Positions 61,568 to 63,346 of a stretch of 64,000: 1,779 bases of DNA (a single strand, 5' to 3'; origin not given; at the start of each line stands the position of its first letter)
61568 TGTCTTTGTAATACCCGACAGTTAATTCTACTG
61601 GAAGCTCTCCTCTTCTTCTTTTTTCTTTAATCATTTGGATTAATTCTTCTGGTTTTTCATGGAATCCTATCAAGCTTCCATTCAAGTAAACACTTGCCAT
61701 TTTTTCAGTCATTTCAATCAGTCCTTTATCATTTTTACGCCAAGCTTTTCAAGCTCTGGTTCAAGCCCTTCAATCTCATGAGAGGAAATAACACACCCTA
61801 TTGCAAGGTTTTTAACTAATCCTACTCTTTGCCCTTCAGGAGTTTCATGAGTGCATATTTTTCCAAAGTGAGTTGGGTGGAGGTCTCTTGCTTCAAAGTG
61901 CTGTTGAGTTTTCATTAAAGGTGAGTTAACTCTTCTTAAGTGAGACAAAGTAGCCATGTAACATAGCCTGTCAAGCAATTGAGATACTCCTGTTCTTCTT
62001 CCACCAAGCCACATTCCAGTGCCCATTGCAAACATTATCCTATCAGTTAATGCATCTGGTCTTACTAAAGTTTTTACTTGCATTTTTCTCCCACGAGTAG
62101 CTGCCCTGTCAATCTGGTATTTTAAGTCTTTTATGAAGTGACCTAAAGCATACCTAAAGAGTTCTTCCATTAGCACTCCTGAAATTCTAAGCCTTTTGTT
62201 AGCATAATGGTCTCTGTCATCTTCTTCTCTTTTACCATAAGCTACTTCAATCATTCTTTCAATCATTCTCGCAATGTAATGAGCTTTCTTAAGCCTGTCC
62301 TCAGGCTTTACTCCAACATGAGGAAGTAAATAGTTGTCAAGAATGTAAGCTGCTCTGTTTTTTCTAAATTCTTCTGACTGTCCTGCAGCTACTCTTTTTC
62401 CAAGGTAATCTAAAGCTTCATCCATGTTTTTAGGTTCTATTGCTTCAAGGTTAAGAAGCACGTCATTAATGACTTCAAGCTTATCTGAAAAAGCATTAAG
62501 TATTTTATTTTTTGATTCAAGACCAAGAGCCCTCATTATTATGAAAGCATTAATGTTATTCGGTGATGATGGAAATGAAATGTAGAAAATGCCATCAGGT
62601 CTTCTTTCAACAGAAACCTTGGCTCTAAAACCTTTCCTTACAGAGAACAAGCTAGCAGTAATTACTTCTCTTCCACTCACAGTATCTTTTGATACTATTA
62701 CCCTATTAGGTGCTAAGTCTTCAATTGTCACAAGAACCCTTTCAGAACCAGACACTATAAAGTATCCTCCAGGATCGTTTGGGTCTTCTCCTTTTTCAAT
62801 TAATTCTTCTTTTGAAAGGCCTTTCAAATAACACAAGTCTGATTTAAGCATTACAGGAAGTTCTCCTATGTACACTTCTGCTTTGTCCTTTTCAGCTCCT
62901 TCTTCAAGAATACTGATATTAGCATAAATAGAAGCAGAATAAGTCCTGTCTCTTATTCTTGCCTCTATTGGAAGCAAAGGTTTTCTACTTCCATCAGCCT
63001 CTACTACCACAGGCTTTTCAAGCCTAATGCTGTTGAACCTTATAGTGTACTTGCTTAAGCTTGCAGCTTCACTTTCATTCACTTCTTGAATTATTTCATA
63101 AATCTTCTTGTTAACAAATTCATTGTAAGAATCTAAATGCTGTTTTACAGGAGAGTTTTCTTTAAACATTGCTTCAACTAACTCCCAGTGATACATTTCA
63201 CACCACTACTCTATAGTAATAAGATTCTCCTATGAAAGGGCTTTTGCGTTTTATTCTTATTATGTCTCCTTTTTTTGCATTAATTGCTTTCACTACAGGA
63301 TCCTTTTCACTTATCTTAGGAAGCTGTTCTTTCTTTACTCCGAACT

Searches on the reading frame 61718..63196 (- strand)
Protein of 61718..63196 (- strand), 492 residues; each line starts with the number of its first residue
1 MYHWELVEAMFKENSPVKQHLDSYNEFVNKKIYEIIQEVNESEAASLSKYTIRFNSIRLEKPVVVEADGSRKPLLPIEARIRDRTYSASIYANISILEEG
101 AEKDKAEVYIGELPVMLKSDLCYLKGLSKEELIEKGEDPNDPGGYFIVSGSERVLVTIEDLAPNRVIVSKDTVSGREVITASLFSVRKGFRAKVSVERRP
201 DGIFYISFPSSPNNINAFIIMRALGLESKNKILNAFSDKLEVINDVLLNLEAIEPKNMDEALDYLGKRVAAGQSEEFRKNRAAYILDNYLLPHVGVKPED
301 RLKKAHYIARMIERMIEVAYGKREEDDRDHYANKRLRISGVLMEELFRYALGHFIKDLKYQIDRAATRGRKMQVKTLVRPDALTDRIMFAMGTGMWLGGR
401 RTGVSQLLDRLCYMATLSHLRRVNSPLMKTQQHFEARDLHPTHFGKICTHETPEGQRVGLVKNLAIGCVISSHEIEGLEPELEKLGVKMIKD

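Call 48: find_encoding_contigs(protein=window:61718-63196:-, flank=10000, max_places=4)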
Protein window:61718-63196:- (492 aa): 3 contigs read that carry it; 3 places shown.
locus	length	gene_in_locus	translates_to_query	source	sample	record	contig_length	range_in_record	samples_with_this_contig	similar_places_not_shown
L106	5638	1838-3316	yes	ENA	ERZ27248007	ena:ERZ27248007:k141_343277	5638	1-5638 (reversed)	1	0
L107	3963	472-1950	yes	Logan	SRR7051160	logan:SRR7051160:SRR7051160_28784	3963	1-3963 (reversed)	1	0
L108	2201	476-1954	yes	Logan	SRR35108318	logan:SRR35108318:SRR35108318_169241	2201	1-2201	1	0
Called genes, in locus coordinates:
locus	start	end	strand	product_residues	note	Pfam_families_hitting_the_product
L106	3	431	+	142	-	?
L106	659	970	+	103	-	-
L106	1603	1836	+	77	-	PF01191:RNA_pol_Rpb5_C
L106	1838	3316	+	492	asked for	PF04563:RNA_pol_Rpb2_1, PF04561:RNA_pol_Rpb2_2, PF04565:RNA_pol_Rpb2_3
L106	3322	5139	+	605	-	PF04566:RNA_pol_Rpb2_4, PF04567:RNA_pol_Rpb2_5, PF00562:RNA_pol_Rpb2_6, PF04560:RNA_pol_Rpb2_7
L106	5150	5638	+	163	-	?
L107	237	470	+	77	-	PF01191:RNA_pol_Rpb5_C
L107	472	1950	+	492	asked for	PF04563:RNA_pol_Rpb2_1, PF04561:RNA_pol_Rpb2_2, PF04565:RNA_pol_Rpb2_3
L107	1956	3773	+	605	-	PF04566:RNA_pol_Rpb2_4, PF04567:RNA_pol_Rpb2_5, PF00562:RNA_pol_Rpb2_6, PF04560:RNA_pol_Rpb2_7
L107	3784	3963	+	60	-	?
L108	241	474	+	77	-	PF01191:RNA_pol_Rpb5_C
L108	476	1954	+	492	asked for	PF04563:RNA_pol_Rpb2_1, PF04561:RNA_pol_Rpb2_2, PF04565:RNA_pol_Rpb2_3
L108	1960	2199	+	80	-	?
